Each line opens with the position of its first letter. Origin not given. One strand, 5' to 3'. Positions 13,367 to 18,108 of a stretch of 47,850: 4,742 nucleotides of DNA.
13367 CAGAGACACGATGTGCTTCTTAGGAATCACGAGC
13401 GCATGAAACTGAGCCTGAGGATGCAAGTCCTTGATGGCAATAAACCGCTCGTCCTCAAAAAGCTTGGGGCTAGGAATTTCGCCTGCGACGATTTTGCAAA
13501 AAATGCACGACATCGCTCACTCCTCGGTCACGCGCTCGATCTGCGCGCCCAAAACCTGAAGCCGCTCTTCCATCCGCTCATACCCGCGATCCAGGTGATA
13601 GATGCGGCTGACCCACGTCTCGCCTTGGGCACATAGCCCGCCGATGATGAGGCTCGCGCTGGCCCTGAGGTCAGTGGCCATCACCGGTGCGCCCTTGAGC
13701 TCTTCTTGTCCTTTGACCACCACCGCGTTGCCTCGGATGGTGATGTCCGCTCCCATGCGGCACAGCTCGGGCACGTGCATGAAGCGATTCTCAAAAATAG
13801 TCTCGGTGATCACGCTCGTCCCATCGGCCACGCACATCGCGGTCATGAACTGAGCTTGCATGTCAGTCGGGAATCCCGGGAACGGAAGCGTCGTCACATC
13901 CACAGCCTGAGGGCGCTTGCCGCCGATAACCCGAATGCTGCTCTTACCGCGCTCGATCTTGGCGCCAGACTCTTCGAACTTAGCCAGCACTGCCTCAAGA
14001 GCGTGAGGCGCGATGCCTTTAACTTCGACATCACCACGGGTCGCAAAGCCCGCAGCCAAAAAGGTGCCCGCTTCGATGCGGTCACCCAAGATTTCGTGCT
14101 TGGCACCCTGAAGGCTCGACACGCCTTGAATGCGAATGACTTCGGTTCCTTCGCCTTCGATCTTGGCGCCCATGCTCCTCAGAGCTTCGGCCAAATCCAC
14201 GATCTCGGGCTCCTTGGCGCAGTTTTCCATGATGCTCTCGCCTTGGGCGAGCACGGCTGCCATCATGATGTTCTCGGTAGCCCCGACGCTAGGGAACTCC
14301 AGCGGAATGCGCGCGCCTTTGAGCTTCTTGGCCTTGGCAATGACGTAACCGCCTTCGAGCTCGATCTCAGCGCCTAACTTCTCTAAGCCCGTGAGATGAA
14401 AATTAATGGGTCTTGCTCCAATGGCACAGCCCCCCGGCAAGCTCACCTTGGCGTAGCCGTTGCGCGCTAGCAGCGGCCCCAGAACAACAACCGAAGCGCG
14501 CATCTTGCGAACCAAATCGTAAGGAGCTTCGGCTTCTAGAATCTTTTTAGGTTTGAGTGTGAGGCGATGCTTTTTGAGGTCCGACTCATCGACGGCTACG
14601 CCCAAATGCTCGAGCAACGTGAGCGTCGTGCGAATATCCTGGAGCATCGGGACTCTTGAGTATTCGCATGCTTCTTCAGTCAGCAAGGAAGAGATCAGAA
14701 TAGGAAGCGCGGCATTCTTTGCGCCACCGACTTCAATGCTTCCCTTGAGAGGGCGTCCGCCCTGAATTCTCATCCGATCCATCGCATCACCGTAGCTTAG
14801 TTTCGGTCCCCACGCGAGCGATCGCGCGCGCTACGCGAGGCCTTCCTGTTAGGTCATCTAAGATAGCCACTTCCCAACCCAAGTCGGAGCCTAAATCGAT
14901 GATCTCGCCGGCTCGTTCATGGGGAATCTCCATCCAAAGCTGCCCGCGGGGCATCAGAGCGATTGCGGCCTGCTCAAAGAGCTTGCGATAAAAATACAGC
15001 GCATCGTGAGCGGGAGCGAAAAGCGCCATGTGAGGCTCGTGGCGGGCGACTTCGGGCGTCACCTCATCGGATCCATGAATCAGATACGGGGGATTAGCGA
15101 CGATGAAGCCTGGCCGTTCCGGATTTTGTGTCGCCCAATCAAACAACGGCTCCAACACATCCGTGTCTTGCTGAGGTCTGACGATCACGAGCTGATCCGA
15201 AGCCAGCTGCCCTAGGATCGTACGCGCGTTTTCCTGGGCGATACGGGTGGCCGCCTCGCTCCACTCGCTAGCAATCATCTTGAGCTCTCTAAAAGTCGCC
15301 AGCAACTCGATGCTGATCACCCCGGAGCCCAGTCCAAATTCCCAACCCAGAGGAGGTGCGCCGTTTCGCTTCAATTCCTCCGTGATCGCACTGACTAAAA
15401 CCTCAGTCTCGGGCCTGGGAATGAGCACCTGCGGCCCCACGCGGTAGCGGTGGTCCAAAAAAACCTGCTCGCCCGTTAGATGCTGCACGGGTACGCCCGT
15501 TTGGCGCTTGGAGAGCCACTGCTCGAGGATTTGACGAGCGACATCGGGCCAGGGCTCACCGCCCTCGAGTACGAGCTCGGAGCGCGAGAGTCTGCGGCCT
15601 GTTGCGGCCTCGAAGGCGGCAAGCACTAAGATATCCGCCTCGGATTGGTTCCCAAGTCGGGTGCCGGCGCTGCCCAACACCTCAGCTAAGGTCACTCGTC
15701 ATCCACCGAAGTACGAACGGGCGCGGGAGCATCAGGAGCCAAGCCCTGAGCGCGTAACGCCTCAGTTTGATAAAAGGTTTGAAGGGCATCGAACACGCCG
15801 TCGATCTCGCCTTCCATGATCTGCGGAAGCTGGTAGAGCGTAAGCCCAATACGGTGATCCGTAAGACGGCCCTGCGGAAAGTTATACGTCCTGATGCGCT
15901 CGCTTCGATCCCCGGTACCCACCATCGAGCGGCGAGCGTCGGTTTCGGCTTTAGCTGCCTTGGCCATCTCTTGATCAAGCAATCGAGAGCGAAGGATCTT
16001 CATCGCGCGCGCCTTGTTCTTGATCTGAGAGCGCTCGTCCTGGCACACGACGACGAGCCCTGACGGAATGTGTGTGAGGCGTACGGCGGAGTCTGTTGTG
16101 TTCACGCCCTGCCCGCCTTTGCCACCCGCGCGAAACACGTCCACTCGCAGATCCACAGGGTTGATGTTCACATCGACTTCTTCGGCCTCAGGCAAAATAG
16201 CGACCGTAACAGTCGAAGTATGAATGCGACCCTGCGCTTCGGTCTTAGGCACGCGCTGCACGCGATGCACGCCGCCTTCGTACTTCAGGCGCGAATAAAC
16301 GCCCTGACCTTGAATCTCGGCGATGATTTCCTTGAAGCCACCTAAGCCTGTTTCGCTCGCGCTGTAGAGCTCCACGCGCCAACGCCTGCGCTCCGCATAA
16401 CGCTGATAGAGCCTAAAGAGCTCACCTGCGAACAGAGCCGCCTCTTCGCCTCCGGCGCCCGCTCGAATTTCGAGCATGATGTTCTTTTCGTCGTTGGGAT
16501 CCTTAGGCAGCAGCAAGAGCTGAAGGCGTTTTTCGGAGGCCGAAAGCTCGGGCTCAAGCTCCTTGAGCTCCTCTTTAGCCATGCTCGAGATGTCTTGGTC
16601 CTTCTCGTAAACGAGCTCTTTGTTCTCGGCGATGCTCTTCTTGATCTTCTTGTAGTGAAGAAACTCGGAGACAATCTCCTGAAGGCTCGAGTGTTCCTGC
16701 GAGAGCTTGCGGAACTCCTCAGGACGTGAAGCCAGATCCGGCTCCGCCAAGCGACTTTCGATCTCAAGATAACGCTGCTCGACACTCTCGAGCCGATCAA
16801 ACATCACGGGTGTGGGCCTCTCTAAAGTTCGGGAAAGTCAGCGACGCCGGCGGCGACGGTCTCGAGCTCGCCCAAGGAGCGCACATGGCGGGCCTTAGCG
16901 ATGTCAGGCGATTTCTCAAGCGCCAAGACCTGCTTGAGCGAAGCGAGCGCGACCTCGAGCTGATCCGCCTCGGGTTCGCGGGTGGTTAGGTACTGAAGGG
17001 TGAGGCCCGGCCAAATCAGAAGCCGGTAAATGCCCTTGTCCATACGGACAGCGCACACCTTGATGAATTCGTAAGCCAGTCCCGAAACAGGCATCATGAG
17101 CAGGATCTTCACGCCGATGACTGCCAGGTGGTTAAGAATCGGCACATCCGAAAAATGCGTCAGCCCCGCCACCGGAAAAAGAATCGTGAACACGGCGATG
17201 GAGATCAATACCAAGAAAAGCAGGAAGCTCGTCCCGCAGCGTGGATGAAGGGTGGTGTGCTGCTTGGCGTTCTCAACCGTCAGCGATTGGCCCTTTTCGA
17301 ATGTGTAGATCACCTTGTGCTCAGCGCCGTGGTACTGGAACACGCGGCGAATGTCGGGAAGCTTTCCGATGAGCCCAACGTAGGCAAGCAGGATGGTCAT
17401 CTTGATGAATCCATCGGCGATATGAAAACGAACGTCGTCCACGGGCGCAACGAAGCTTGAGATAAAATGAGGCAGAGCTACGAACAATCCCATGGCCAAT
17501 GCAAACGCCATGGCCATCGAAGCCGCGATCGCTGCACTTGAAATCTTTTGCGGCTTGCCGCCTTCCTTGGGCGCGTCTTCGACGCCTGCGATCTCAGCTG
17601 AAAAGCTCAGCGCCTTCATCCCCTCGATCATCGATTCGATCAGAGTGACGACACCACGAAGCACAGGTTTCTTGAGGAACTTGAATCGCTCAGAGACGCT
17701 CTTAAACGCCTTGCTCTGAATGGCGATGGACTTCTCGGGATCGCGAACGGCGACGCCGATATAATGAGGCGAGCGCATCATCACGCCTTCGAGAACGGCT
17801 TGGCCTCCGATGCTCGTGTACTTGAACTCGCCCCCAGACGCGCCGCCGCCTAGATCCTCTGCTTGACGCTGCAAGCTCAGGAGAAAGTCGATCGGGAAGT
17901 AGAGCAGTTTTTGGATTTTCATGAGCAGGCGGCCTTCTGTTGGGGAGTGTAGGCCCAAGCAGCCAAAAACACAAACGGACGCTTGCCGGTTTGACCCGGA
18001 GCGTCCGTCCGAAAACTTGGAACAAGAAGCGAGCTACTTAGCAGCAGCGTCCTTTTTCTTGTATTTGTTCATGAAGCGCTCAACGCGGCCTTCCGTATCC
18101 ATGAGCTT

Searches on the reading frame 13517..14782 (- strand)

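Call 66: search_protein_families(library=pfam, proteins=[window:13517-14782:-], max_evalue=0.00001)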
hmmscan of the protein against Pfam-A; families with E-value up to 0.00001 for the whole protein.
window:13517-14782:- (421 aa): 1 family
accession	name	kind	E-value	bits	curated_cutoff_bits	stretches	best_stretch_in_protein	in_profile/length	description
PF00275.25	EPSP_synthase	-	1.7e-112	376.6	22.8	1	7-408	2-417/417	EPSP synthase (3-phosphoshikimate 1-carboxyvinyltransferase)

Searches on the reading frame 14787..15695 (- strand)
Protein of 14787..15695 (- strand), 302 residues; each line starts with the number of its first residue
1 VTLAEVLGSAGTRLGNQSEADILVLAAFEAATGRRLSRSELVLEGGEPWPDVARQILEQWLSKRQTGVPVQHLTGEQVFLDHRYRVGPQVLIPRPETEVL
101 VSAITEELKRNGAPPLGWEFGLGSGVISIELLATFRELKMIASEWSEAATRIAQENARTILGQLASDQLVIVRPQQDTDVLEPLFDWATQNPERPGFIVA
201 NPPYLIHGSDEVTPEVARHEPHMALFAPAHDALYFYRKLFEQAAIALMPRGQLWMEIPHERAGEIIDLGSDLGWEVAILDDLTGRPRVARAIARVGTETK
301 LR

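Call 66: search_protein_families(library=pfam, proteins=[window:14787-15695:-], max_evalue=0.00001)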
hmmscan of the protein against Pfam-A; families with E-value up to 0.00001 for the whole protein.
window:14787-15695:- (302 aa): 1 family
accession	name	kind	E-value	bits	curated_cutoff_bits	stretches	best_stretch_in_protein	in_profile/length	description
PF17827.6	PrmC_N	-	7.2e-08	33.3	23.4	1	28-75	26-71/71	PrmC N-terminal domain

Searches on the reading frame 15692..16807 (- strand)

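Call 67: search_protein_families(library=pfam, proteins=[window:15692-16807:-], max_evalue=0.00001)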
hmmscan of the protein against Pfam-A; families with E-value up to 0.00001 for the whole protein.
window:15692-16807:- (371 aa): 2 families
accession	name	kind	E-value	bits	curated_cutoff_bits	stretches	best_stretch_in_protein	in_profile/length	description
PF03462.23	PCRF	-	3e-76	256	24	1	10-202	2-194/194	PCRF domain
PF00472.26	RF-1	-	1.8e-41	141.1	35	1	209-319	1-116/116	RF-1 domain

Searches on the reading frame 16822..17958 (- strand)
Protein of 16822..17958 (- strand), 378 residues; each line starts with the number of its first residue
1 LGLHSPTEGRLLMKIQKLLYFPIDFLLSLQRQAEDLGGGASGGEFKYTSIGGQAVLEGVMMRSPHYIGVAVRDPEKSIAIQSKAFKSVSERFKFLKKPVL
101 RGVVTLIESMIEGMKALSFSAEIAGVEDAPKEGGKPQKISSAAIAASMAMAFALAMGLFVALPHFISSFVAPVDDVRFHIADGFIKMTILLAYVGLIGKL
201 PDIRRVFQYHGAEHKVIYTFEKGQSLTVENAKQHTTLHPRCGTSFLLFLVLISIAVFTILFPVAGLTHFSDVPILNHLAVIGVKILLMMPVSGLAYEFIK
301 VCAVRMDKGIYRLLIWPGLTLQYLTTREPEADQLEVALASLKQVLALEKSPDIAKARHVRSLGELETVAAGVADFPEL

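Call 67: search_protein_families(library=pfam, proteins=[window:16822-17958:-], max_evalue=0.00001)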
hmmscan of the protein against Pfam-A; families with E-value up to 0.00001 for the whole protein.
window:16822-17958:- (378 aa): 1 family
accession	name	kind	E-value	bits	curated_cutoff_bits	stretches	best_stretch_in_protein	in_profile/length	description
PF07136.16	DUF1385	-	3.7e-78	262.4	22.1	1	98-345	2-225/227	Protein of unknown function (DUF1385)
